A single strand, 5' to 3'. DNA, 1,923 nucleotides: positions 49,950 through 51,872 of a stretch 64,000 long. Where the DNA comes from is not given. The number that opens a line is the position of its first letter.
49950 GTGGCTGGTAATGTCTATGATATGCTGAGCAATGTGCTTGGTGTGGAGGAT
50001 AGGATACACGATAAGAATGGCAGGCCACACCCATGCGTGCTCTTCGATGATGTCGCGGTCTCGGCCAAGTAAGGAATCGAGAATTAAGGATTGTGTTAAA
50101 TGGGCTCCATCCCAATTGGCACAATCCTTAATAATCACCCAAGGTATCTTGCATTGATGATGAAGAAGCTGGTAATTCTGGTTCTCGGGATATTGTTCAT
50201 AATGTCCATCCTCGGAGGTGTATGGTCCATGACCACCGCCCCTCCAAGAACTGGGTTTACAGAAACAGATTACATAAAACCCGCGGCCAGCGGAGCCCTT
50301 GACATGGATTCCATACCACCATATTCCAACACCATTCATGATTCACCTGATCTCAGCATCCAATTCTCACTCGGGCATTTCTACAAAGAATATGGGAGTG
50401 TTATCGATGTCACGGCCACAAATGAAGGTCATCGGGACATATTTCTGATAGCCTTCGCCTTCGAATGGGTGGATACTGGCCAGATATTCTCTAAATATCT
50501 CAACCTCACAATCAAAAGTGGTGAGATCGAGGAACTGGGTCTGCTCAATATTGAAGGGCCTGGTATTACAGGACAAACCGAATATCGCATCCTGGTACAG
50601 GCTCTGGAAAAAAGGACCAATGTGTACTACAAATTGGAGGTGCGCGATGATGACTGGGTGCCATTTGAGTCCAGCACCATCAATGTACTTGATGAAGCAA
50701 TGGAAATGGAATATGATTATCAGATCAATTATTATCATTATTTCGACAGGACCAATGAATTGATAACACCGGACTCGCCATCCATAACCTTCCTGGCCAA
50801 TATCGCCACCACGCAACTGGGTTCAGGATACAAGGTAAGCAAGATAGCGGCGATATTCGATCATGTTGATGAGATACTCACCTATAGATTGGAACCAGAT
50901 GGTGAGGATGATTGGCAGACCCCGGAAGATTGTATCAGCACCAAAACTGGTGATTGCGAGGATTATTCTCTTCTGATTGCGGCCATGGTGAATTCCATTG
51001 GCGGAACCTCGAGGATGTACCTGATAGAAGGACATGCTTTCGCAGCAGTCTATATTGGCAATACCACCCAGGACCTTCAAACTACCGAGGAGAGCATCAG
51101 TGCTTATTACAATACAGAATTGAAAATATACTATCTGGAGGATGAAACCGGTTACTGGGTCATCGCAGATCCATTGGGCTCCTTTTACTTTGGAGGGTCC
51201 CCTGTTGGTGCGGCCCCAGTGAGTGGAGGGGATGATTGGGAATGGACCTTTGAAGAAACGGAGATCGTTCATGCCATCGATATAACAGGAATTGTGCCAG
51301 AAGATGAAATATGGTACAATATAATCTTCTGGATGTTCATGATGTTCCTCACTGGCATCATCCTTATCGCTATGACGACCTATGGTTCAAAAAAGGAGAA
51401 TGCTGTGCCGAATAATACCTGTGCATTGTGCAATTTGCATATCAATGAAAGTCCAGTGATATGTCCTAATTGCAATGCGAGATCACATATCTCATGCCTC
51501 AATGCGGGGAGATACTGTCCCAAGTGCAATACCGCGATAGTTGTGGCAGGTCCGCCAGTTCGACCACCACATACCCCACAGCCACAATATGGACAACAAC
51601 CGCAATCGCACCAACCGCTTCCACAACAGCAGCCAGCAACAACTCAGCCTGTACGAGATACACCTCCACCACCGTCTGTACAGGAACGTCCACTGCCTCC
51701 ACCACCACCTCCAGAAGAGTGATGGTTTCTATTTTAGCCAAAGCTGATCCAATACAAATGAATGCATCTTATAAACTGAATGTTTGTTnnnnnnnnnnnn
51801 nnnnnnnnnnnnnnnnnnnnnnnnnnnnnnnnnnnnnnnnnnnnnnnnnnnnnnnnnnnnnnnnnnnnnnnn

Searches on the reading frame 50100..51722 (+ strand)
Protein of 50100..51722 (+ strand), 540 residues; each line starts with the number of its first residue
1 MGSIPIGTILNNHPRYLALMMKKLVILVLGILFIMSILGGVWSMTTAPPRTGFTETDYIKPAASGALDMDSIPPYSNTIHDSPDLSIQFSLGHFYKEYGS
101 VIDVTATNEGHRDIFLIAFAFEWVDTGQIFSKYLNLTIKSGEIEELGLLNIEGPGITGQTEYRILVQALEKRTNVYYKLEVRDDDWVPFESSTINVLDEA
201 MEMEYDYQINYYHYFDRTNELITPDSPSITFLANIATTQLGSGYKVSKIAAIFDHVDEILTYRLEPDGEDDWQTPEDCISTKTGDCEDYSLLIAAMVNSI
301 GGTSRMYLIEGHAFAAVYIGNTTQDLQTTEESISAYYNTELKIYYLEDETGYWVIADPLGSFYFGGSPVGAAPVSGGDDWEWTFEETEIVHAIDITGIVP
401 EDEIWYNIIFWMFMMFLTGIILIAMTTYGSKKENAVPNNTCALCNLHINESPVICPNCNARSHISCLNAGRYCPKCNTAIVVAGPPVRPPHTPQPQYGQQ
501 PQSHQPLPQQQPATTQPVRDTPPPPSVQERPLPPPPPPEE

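Call 115: search_protein_families(library=pfam, proteins=[window:50100-51722:+], max_evalue=0.001)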
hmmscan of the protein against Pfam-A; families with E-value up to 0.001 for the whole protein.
window:50100-51722:+ (540 aa): 2 families
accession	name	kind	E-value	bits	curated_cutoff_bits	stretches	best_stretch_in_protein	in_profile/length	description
PF01841.26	Transglut_core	-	4.5e-06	27.3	23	1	243-307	12-75/108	Transglutaminase-like superfamily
PF04473.18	DUF553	-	9.7e-05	22.3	20.5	1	254-322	24-107/140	Transglutaminase-like domain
